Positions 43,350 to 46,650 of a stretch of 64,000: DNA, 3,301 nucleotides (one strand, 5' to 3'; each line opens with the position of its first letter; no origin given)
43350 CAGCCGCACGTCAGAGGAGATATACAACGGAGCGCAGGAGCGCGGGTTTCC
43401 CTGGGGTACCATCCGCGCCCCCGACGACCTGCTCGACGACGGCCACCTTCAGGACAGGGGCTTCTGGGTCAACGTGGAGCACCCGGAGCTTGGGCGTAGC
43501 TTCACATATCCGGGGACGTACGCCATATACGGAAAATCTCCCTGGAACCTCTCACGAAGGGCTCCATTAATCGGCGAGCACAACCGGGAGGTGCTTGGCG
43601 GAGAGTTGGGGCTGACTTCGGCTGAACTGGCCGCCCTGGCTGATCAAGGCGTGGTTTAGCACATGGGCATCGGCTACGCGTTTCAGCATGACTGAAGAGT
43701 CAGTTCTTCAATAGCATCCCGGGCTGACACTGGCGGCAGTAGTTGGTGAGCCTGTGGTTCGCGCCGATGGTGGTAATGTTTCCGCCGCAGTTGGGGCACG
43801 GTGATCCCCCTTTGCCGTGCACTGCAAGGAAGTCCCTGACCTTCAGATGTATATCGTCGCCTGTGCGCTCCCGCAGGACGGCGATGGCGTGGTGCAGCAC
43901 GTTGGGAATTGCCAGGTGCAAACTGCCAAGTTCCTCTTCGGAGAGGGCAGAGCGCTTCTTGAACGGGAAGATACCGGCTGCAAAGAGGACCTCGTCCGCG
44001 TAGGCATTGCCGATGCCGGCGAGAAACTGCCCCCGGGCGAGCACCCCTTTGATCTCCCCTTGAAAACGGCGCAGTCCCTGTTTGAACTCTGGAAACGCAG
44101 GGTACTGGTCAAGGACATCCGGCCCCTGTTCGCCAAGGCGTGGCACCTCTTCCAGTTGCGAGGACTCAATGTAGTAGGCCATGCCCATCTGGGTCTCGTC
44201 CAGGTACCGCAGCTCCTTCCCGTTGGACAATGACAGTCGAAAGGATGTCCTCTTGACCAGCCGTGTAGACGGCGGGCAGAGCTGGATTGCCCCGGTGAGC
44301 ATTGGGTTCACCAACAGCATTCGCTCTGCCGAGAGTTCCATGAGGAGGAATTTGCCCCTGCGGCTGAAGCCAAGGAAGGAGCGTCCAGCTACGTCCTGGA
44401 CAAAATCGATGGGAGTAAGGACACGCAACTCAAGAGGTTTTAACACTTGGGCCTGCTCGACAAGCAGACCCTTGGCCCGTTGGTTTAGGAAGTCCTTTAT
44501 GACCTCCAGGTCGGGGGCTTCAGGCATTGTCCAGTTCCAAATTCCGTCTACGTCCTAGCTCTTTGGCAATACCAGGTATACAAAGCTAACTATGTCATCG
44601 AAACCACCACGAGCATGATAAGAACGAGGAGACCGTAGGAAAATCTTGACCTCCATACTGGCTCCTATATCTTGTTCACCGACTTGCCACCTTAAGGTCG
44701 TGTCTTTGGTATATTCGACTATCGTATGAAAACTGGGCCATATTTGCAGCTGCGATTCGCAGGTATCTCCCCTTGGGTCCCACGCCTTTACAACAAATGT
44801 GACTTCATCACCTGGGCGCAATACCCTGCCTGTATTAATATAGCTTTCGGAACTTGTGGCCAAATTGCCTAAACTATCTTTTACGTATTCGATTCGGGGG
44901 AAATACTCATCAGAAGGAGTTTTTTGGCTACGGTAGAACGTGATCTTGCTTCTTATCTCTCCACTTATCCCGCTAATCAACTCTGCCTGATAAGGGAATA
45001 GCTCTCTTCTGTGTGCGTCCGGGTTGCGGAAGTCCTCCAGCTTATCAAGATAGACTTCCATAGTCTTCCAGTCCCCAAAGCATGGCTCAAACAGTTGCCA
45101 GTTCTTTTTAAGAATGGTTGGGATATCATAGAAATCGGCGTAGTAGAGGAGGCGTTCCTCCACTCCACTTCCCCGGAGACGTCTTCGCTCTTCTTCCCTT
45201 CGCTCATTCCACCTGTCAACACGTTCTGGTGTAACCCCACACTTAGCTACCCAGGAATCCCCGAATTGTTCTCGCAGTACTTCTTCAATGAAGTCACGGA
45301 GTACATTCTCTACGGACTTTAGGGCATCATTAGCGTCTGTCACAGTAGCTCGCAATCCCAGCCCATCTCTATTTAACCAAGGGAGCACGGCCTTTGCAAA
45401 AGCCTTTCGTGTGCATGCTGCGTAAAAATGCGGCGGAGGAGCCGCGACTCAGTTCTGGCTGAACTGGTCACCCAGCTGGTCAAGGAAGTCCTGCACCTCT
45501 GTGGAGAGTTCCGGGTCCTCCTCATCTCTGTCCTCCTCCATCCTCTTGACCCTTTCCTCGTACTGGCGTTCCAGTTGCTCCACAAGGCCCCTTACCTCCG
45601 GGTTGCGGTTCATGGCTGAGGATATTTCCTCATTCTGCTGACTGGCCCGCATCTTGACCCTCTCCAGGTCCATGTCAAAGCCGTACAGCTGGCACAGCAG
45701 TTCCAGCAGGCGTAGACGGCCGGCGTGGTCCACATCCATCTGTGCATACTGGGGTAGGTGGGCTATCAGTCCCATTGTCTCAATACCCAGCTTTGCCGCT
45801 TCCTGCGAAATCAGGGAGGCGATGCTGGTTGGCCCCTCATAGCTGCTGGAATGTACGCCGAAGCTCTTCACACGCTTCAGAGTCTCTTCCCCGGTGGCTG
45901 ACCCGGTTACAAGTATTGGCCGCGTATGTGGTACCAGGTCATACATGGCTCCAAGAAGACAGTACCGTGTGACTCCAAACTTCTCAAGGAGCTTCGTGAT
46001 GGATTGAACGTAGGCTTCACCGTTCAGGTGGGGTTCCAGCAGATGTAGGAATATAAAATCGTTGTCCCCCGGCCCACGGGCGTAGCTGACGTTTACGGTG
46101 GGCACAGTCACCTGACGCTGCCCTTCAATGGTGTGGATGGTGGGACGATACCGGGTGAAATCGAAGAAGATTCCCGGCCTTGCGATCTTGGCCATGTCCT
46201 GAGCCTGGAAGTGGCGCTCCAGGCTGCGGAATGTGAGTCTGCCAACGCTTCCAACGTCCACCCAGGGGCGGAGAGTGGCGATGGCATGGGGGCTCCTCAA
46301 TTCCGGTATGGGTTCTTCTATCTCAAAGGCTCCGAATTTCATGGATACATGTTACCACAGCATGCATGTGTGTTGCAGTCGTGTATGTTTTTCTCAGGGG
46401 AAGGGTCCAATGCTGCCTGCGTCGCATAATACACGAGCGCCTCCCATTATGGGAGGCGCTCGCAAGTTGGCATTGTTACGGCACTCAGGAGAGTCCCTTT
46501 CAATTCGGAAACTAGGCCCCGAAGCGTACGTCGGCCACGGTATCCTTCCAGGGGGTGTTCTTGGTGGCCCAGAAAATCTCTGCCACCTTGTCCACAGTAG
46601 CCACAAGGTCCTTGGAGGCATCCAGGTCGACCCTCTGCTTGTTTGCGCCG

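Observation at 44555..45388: Low-GC insertion encoding a stand-alone Swt1-like HEPN protein with an unknown C-terminal domain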

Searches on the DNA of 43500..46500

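Call 91: search_rna_families(source=window, start=43500, end=46500, threshold=evalue, max_evalue=1)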
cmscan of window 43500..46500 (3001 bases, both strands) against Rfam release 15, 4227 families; matches with E-value up to 1: 1.
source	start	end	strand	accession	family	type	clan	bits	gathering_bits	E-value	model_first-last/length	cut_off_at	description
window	45123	45190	+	RF02791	CcsR1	Gene; sRNA;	-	17.1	65.3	0.77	1-83/83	no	Conserved CCUCCUCCC motif stress-induced RNA 1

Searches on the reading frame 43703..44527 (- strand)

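Call 4: search_protein_families(library=pfam, proteins=[window:43703-44527:-], max_evalue=1)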
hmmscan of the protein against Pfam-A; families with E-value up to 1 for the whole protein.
window:43703-44527:- (275 aa): 8 families
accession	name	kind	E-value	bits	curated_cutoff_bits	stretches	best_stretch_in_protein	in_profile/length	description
PF01149.29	Fapy_DNA_glyco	-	5.6e-20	72.6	25.5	1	1-115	1-115/117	Formamidopyrimidine-DNA glycosylase N-terminal domain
PF06831.19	H2TH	-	4.6e-15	55.8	34.7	1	135-217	2-84/93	Formamidopyrimidine-DNA glycosylase H2TH domain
PF06827.20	zf-FPG_IleRS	-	2.5e-07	30.8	21.3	1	241-269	1-29/30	Zinc finger found in FPG and IleRS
PF13453.11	Zn_ribbon_TFIIB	-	0.03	14.2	22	1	244-268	2-26/41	Transcription factor zinc-finger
PF17915.7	zf_Rg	-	0.09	12.6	25.5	1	243-270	9-34/49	Reverse gyrase zinc finger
PF00416.27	Ribosomal_S13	-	0.14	13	31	1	168-222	19-73/128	Ribosomal protein S13/S18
PF05833.16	NFACT_N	-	0.22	10.7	31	1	141-212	172-241/456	NFACT N-terminal and middle domains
PF24042.1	DUF7351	-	0.29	11.3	31.2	1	243-269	3-29/177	Domain of unknown function (DUF7351)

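Call 92: search_protein_families(library=padloc, proteins=[window:43703-44527:-], max_evalue=0.01)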
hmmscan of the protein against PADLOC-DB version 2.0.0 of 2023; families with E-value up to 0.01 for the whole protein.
window:43703-44527:- (275 aa): 0 families

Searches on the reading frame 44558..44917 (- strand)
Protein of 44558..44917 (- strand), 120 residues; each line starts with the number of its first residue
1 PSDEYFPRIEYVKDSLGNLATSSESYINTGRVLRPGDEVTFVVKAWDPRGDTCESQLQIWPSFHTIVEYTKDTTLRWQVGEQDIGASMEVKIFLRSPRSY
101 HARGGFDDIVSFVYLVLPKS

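Call 68: search_protein_representatives(protein=window:44558-44917:-)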
Query: 120 residues. Proteins with E-value up to 0.001 (for the whole library): 281; up to 1e-10: 79; up to 1e-30: 0. The best 150 are listed.
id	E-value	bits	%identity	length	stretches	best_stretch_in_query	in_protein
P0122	1.2e-25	106.4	47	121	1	2-119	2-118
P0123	1.3e-23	99.9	50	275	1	1-119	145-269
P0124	1.2e-21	93.5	45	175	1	4-119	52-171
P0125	7.2e-21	91.0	46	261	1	3-120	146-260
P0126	1.8e-20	89.7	39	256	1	4-119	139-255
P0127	3.0e-20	89.0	46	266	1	3-118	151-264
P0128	1.4e-19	86.9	45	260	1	4-119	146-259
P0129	1.7e-18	83.3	39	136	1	1-119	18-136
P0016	2.0e-18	83.1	47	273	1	1-118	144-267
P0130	5.2e-18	81.8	40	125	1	2-118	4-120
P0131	1.1e-17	80.7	43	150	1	2-119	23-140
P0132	1.7e-17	80.1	44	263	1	1-118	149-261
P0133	5.4e-17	78.5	43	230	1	3-119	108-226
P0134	8.1e-17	77.9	44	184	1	2-119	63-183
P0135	1.2e-16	77.4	42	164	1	2-119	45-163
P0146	4.2e-15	72.4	41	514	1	2-120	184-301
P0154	6.5e-14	68.5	44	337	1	4-118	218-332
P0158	1.5e-13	67.3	39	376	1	6-118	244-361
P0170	1.4e-12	64.3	38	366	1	2-119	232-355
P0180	7.3e-12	61.9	39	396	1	4-119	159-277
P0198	7.5e-11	58.7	38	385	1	3-119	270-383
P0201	1.4e-10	57.8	42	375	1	5-119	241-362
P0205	2.8e-10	56.8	30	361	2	5-108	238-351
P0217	1.0e-09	55.0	42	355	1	6-118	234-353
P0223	1.8e-09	54.2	31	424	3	4-111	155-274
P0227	4.4e-09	52.9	40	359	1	2-119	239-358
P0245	2.0e-08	50.8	37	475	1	5-119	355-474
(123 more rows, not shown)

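Call 69: search_protein_families(library=pfam, proteins=[P0146, P0154, P0158, P0170, P0180, P0198, P0201, P0217, P0245, P0223], max_evalue=0.01)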
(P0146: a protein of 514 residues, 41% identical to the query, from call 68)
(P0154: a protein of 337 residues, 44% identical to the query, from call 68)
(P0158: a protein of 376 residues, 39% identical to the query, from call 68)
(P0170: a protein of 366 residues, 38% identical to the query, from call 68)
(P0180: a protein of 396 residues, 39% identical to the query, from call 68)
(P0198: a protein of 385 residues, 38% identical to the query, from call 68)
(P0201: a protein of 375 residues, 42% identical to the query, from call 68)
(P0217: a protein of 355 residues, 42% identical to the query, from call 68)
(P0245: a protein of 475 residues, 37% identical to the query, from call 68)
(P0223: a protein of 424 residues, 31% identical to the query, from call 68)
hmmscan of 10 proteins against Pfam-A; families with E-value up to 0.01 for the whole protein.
P0146 (514 aa): 1 family
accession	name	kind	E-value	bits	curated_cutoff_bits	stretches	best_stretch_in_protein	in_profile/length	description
PF13676.11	TIR_2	-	9.4e-05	23.3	28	1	19-137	4-119/122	TIR domain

P0154 (337 aa): 1 family
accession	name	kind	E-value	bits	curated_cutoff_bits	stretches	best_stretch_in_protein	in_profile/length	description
PF18731.6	HEPN_Swt1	-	5e-07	30.5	27.5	1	82-188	7-95/115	Swt1-like HEPN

P0158 (376 aa): 0 families

P0170 (366 aa): 0 families

P0180 (396 aa): 1 family
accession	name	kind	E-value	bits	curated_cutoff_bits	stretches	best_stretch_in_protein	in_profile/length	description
PF12869.13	tRNA_anti-like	-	0.0013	18.8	23.5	1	312-387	67-143/146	tRNA_anti-like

P0198 (385 aa): 1 family
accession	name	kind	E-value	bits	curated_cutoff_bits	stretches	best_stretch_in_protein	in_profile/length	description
PF18731.6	HEPN_Swt1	-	6.4e-08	33.3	27.5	1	132-242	2-97/115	Swt1-like HEPN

P0201 (375 aa): 0 families

P0217 (355 aa): 1 family
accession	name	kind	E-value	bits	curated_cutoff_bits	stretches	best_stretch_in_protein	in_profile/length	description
PF25587.1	Rv2743c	-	0.0073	16.4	27.7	0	45-117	33-104/237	Rv2743c family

P0245 (475 aa): 1 family
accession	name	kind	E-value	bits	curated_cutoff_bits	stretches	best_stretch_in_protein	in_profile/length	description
PF25587.1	Rv2743c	-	0.00024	21.3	27.7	1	37-130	25-120/237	Rv2743c family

P0223 (424 aa): 1 family
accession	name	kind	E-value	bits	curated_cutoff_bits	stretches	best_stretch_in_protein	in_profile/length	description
PF17963.7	Big_9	-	0.00057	21.2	23.6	1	57-130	9-79/89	Bacterial Ig domain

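Call 71: search_protein_families(library=padloc, proteins=[P0146, P0158, P0170, P0201, P0180, P0245, P0227, P0205], max_evalue=0.01)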
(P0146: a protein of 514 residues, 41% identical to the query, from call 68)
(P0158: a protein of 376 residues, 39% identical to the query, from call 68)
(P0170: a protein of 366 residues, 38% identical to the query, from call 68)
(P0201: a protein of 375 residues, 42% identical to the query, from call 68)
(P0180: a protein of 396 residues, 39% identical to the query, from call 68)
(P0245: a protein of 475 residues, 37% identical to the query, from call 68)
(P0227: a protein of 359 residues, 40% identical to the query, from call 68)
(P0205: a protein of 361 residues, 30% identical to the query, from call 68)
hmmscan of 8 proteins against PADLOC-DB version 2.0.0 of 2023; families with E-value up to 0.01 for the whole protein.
P0146 (514 aa): 0 families

P0158 (376 aa): 0 families

P0170 (366 aa): 0 families

P0201 (375 aa): 0 families

P0180 (396 aa): 0 families

P0245 (475 aa): 0 families

P0227 (359 aa): 3 families
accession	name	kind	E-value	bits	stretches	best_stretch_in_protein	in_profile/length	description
PDLC04592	PDC-M34B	-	4.4e-14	50.6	1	97-214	59-175/192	-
PDLC04591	PDC-M34B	-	4e-11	41.1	1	77-209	33-164/185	-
PDLC04590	PDC-M34B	-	0.00021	19.2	0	96-183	13-99/147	-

P0205 (361 aa): 0 families

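Call 76: search_solved_structures(query=A2, max_evalue=10)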
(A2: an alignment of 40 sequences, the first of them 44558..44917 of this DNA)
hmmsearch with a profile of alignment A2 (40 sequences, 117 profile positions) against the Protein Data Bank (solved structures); distinct sequences matched with E-value up to 10: 4.
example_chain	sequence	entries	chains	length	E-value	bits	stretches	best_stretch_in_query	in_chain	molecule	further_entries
2ytv_A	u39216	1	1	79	0.95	12.9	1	9-45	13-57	Cold shock domain-containing protein E1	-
2k4k_A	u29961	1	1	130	1.2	12.6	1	27-67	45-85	General stress protein 13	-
7zhh_A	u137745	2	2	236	1.4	12.4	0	27-50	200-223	Upstream of N-ras, isoform A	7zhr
1uem_A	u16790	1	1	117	1.5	12.2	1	9-51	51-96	KIAA1568 Protein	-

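Call 84: predict_structure(alignment_id=A2)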
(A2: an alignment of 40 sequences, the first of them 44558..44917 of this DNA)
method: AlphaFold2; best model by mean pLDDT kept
length: 120 residues; sequences in the alignment: 40
mean_pLDDT: 97.0   pTM: 0.89
mean pLDDT of the five models: 97.0, 96.7, 96.5, 96.2, 96.0
residues with pLDDT >= 90: 116; 70-90: 4; 50-70: 0; < 50: 0
segments of 3 or more residues with pLDDT < 50: none
pLDDT, mean of each block of 10 residues (from residue 1): 90 99 97 99 98 98 97 98 98 97 97 97
secondary structure, 60 per line:
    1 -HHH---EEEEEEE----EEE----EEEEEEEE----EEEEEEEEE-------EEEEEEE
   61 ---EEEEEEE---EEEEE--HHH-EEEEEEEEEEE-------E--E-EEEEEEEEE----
elements in order: E8-14 E19-21 E26-33 E38-46 E54-60 E64-70 E74-78 E85-95 E108-116

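Call 87: fold_search(model_id=the predicted structure, library=pdb)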
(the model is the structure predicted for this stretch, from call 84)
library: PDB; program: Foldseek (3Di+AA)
matches with E <= 10: 1985; with E <= 0.001: 2
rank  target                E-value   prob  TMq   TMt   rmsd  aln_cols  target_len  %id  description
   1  5f4v                  8.0e-04  1.00  0.49  0.29   8.7       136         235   16  Crystal structure of the human sperm Izumo1 residues 22-268 (released 2016-06-15)
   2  5b5k                  9.0e-04  1.00  0.45  0.26   8.3       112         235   15  Crystal structure of Izumo1, the mammalian sperm ligand for egg Juno (released 2016-07-06)
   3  9p25                  1.0e-03  1.00  0.56  0.19   7.2       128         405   18  Crystal structure of GH158(Pro) at 0.89 angstrom resolution (released 2026-03-11)
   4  1e0o_B                1.2e-03  1.00  0.53  0.35   3.3       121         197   14  CRYSTAL STRUCTURE OF A TERNARY FGF1-FGFR2-HEPARIN COMPLEX (released 2000-10-23)
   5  9p26                  1.5e-03  1.00  0.52  0.18   7.0       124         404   17  Crystal structure of GH158(Pro) at 1.40 angstrom resolution (released 2026-03-11)
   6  5f4e_A                1.8e-03  1.00  0.49  0.29   8.9       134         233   15  Crystal structure of the human sperm Izumo1 and egg Juno complex (released 2016-06-15)
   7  5c14_A                1.9e-03  1.00  0.48  0.32   6.2       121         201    9  Crystal structure of PECAM-1 D1D2 domain (released 2016-01-06)
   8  1cvs_D                2.2e-03  1.00  0.54  0.35   3.3       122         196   12  CRYSTAL STRUCTURE OF A DIMERIC FGF2-FGFR1 COMPLEX (released 2000-01-28)
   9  9p2f_A                2.3e-03  1.00  0.54  0.18   7.2       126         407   18  Crystal structure of GH158(Pro) soaked with mixed linkage (G4G3G) oligosaccharide at 1.15 angstrom resolution (released 2026-03-11)
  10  1doa_B                2.3e-03  1.00  0.56  0.38   5.6       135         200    9  Structure of the rho family gtp-binding protein cdc42 in complex with the multifunctional regulator rhogdi (released 2000-02-09)
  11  9oro_A                4.3e-03  1.00  0.55  0.18   7.2       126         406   17  Crystal structure of GH158(Pro) soaked with laminaritetraose at 1.31 angstrom resolution (released 2026-03-11)
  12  8k53_A                5.5e-03  1.00  0.46  0.10   5.8       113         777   15  Structure of the Dimeric Human CNTN2 Ig 1-6-FNIII 1-2 Domain in an Asymmetric State (released 2023-12-06)
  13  3ojv_C                5.8e-03  0.99  0.44  0.27   6.3       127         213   15  Crystal Structure of FGF1 complexed with the ectodomain of FGFR1c exhibiting an ordered ligand specificity-determining (released 2011-12-28)
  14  2yux_MODEL_1_A        7.3e-03  0.99  0.42  0.42   5.4       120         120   13  Solution Structure of 3rd Fibronectin type three Domain of slow type Myosin-Binding Protein C (released 2008-04-08)
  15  7som_J                7.3e-03  0.80  0.31  0.09   8.3       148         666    9  Ciliary C2 central pair apparatus isolated from Chlamydomonas reinhardtii (released 2022-04-13)
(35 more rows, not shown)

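Call 103: find_homologous_proteins(query=P0146, max_evalue=0.00001)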
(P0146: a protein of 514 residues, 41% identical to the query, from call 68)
Query P0146 (514 aa): 112 proteins with E <= 0.00001 among 8000 candidates.
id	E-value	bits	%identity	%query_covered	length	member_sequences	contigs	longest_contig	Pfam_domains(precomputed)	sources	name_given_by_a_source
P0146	0.0e+0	1162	100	100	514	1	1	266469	-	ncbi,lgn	-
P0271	6.9e-64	234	69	31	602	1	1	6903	PF13676.12,PF01637.25,PF00931.29,PF13191.13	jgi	-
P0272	7.6e-64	234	69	31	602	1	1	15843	PF13676.12,PF01637.25,PF00931.29,PF13191.13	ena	-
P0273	2.1e-63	233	72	30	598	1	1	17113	PF13676.12,PF01637.25,PF00931.29,PF13191.13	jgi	-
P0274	1.9e-62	230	74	28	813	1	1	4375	PF00515.35,PF05729.19,PF13424.13,PF13432.13,PF13676.12,PF07719.24,PF13191.13,PF13374.13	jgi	jgi:tetratricopeptide (TPR) repeat protein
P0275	2.0e-62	230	64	34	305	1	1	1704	PF13715.13,PF13620.13,PF13676.12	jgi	jgi:hypothetical protein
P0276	8.9e-61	224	59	36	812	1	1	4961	PF00515.35,PF05729.19,PF13424.13,PF13676.12,PF07719.24,PF13191.13,PF13374.13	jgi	jgi:tetratricopeptide (TPR) repeat protein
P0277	1.1e-60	224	69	29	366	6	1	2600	PF05729.19,PF13676.12,PF13191.13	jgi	-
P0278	3.0e-60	222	73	28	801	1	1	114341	PF00515.35,PF25872.1,PF05729.19,PF13424.13,PF13676.12,PF01637.25,PF07719.24,PF00931.29,PF13191.13,PF13374.13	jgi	jgi:tetratricopeptide (TPR) repeat protein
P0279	4.2e-60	222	65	31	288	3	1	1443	PF13676.12,PF13191.13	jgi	jgi:hypothetical protein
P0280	5.6e-60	222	68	30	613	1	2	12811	PF05729.19,PF13676.12,PF00931.29,PF13191.13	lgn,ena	-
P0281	6.3e-60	221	70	29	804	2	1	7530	PF17874.8,PF00515.35,PF13424.13,PF13676.12,PF07719.24,PF00931.29,PF13191.13,PF13374.13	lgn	-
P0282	6.8e-60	221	71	28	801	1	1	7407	PF00515.35,PF05729.19,PF13424.13,PF13676.12,PF07719.24,PF13191.13,PF13374.13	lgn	-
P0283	7.6e-60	221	69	29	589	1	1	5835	PF13676.12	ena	-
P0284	8.4e-60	221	71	28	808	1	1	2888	PF17874.8,PF00515.35,PF05729.19,PF13424.13,PF13676.12,PF01637.25,PF07719.24,PF00931.29,PF13191.13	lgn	-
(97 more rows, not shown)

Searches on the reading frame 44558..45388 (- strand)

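Call 4: search_protein_families(library=pfam, proteins=[window:44558-45388:-], max_evalue=1)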
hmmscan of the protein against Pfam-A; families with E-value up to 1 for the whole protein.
window:44558-45388:- (277 aa): 2 families
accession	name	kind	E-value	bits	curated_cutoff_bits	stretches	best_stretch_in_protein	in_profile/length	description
PF18731.6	HEPN_Swt1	-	5.4e-08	33.5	27.5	1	22-131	2-96/115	Swt1-like HEPN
PF18725.6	HEPN_SAV2148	-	0.0014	18.5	26.4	1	23-124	40-148/216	SAV2148-like HEPN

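Call 5: search_protein_families(library=padloc, proteins=[window:44558-45388:-], max_evalue=1)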
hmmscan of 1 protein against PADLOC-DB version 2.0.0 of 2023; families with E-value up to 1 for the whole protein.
window:44558-45388:- (277 aa): 3 families
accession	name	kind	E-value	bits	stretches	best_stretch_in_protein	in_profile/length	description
PDLC04592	PDC-M34B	-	1.6e-16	58.5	1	22-136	64-177/192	-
PDLC04591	PDC-M34B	-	3e-14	51.2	1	17-130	52-165/185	-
PDLC04590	PDC-M34B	-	1.7e-05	22.8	1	22-126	19-122/147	-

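Call 6: search_protein_families(library=ncbifam, proteins=[window:44558-45388:-], max_evalue=1)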
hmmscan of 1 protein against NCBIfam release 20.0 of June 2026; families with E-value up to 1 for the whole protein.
window:44558-45388:- (277 aa): 1 family
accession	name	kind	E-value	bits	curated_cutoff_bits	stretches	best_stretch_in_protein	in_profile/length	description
TIGR02672.2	cas_csm6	equivalog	0.27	10.2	150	1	18-126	272-378/433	type III-A CRISPR-associated CARF protein Csm6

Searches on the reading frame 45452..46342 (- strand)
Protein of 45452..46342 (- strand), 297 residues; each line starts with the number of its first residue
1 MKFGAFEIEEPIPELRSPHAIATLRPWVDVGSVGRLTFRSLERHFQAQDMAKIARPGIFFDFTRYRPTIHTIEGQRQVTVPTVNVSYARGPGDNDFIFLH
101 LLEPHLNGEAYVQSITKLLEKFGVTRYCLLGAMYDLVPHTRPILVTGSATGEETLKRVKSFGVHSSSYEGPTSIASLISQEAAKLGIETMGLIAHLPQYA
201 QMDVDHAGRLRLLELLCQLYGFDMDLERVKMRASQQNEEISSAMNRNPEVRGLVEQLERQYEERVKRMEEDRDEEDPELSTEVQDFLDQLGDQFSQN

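Call 4: search_protein_families(library=pfam, proteins=[window:45452-46342:-], max_evalue=1)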
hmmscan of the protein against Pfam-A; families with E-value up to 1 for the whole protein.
window:45452-46342:- (297 aa): 1 family
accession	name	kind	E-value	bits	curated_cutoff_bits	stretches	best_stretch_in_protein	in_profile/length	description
PF09754.15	PAC2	-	9.2e-38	130.6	25.8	1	24-242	2-213/215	PAC2 family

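Call 92: search_protein_families(library=padloc, proteins=[window:45452-46342:-], max_evalue=0.01)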
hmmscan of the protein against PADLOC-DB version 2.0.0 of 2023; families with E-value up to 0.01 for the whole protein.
window:45452-46342:- (297 aa): 0 families
